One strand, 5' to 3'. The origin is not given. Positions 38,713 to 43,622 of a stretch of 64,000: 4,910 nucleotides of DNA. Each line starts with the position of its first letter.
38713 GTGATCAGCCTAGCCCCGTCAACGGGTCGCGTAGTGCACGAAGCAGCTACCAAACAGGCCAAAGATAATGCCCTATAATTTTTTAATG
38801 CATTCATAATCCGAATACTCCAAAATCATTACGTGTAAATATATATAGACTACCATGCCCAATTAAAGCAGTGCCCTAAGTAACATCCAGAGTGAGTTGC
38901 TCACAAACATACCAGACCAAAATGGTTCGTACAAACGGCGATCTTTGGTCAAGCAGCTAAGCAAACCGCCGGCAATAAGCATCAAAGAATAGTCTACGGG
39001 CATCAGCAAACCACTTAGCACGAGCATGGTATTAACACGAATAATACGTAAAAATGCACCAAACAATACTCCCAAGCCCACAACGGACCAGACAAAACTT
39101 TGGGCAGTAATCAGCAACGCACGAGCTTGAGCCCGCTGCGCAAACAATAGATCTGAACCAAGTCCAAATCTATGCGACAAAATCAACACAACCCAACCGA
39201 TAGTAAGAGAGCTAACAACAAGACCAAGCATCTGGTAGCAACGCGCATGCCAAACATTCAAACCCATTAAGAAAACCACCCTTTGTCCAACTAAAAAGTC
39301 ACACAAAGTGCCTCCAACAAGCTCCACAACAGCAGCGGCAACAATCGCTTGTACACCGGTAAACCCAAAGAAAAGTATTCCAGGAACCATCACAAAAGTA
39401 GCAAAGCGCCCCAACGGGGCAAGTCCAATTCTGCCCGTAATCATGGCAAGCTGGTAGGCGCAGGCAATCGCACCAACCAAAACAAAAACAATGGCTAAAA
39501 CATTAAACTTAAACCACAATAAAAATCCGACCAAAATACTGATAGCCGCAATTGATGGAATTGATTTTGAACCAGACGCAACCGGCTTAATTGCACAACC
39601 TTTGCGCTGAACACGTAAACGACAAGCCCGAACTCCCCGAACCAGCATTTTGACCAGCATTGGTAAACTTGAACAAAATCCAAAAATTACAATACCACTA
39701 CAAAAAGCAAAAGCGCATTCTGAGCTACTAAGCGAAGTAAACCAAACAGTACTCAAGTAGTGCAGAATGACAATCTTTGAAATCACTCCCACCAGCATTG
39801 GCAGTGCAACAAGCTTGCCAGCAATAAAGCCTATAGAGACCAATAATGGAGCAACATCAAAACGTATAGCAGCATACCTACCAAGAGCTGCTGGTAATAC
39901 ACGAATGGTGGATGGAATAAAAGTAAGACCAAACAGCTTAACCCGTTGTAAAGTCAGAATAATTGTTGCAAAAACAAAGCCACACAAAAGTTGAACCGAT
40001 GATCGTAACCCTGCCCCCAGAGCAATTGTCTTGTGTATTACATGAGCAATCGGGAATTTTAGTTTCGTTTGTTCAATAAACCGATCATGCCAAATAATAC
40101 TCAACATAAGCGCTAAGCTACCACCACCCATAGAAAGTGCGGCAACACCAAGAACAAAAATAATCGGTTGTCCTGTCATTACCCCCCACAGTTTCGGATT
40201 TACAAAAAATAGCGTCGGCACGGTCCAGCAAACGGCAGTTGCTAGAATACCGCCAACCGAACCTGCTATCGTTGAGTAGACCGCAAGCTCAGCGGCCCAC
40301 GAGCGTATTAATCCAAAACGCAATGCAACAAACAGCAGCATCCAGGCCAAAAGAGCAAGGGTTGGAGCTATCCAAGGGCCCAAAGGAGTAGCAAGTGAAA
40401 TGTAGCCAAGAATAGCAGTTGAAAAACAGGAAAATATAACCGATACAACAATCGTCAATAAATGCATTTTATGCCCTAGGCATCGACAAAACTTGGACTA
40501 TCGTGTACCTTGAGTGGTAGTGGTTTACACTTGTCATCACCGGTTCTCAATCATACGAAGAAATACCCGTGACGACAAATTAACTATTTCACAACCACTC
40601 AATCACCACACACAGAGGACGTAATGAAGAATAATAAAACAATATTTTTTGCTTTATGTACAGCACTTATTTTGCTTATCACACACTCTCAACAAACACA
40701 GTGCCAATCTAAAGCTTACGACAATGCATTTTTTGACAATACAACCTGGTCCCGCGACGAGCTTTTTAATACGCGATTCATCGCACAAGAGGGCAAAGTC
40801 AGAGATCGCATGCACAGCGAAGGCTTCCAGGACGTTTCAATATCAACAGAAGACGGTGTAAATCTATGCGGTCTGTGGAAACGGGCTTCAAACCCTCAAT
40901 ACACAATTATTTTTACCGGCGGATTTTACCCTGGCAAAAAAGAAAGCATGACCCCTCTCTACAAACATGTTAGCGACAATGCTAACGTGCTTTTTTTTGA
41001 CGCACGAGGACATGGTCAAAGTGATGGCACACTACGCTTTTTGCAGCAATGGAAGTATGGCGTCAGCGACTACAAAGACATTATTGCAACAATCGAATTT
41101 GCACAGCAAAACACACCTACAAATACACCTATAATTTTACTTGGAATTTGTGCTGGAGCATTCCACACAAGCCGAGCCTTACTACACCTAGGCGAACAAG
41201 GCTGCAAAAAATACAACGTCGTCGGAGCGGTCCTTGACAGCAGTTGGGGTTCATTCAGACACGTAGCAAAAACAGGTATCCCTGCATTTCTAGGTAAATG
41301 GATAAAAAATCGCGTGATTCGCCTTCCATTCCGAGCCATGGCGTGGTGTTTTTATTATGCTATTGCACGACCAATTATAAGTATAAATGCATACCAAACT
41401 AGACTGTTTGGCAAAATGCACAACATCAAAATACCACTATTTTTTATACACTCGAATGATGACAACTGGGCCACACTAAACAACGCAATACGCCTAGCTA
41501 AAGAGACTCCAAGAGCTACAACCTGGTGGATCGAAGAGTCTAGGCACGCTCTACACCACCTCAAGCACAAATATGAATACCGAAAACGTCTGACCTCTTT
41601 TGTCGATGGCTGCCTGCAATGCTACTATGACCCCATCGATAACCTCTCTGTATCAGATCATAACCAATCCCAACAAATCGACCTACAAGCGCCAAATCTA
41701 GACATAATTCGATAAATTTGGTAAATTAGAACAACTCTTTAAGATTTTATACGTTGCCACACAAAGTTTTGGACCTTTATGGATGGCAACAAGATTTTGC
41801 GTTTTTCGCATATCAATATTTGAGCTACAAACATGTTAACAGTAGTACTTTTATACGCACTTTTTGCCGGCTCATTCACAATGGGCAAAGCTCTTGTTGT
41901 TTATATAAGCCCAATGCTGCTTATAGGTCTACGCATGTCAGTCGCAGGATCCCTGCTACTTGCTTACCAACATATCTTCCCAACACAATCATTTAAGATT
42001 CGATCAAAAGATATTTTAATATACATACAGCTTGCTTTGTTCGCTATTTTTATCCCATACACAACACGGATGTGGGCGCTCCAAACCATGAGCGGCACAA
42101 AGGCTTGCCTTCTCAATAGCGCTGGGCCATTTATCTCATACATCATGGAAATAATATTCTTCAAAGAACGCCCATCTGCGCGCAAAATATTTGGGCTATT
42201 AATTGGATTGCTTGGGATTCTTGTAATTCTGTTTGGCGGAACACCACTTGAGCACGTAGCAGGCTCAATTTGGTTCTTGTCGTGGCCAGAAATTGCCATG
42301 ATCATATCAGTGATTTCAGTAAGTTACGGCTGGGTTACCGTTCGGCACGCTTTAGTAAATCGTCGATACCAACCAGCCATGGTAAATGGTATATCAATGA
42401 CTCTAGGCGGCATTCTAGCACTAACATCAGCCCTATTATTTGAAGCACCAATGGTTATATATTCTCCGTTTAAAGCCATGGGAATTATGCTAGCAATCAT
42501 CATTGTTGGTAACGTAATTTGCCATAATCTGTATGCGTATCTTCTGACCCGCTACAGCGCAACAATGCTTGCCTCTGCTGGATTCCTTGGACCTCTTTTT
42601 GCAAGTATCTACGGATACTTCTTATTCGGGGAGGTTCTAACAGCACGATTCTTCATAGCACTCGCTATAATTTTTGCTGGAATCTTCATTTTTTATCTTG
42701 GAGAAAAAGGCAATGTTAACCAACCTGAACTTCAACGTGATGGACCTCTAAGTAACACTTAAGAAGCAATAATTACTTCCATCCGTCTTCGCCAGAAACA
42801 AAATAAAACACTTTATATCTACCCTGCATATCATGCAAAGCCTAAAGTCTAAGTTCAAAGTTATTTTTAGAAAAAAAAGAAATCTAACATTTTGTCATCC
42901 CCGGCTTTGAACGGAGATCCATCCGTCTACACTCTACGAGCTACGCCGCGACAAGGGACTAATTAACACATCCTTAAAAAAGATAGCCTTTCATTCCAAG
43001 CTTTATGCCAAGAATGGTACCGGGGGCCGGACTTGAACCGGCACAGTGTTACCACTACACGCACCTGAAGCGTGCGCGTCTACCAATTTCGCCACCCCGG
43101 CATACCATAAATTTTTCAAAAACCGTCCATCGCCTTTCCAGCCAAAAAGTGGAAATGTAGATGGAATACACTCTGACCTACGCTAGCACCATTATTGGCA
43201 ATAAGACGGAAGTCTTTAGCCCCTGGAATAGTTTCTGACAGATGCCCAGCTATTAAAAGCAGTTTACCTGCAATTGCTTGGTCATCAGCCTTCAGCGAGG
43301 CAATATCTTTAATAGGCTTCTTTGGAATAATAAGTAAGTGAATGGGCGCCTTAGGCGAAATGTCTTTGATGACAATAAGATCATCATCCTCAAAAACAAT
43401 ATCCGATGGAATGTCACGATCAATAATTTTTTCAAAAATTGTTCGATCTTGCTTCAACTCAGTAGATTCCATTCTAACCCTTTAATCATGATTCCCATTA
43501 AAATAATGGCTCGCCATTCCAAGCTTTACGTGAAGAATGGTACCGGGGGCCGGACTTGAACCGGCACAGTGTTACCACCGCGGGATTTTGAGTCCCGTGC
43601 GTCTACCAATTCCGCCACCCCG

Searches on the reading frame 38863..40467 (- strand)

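Call 19: search_protein_families(library=pfam, proteins=[window:38863-40467:-], max_evalue=0.001)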
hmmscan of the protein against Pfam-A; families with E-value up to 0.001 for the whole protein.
window:38863-40467:- (534 aa): 1 family
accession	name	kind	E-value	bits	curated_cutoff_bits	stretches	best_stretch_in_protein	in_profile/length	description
PF03169.20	OPT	-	0.00014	21.1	25.8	1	311-511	367-592/623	OPT oligopeptide transporter protein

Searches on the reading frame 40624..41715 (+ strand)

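Call 19: search_protein_families(library=pfam, proteins=[window:40624-41715:+], max_evalue=0.001)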
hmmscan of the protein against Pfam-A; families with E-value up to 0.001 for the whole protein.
window:40624-41715:+ (363 aa): 4 families
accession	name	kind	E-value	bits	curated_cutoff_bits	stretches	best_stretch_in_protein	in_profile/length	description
PF12146.15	Hydrolase_4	-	5.2e-12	46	27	1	119-209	31-111/239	Serine aminopeptidase, S33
PF00561.26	Abhydrolase_1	-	2.1e-07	31.3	25.8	1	110-218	17-116/245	alpha/beta hydrolase fold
PF12697.13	Abhydrolase_6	-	1e-06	30.1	26.3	1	109-308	17-204/217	Alpha/beta hydrolase family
PF02129.25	Peptidase_S15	-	0.00055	20.1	23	0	122-181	54-108/262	X-Pro dipeptidyl-peptidase (S15 family)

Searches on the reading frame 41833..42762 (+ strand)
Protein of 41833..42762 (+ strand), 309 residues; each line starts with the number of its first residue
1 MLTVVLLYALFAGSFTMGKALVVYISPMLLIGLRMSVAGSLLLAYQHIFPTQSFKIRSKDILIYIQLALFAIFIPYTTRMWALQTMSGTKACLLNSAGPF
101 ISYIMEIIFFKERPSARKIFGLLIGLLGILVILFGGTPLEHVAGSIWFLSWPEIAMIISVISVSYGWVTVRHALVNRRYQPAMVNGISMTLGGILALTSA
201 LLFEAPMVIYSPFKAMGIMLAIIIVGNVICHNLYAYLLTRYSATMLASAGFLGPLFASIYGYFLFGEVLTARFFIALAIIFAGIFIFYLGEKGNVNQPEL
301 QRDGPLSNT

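Call 19: search_protein_families(library=pfam, proteins=[window:41833-42762:+], max_evalue=0.001)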
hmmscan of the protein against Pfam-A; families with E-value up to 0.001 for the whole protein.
window:41833-42762:+ (309 aa): 1 family
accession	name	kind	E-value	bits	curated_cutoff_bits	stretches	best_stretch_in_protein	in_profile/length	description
PF00892.27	EamA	-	1.3e-31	110.2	28.2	2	2-133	5-134/135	EamA-like transporter family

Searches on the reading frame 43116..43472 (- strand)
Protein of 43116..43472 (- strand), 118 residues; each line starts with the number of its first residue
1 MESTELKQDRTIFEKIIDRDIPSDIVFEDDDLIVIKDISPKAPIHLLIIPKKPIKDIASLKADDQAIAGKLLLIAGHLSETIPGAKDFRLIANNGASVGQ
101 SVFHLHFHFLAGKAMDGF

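Call 93: search_protein_families(library=pfam, proteins=[window:43116-43472:-], max_evalue=0.001)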
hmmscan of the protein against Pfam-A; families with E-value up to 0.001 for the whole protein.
window:43116-43472:- (118 aa): 2 families
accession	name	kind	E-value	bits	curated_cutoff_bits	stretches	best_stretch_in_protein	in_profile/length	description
PF01230.28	HIT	-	2e-22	80.1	21.5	1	19-114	2-97/98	HIT domain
PF11969.13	DcpS_C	-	5.7e-21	75.6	24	1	11-112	2-102/114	Scavenger mRNA decapping enzyme C-term binding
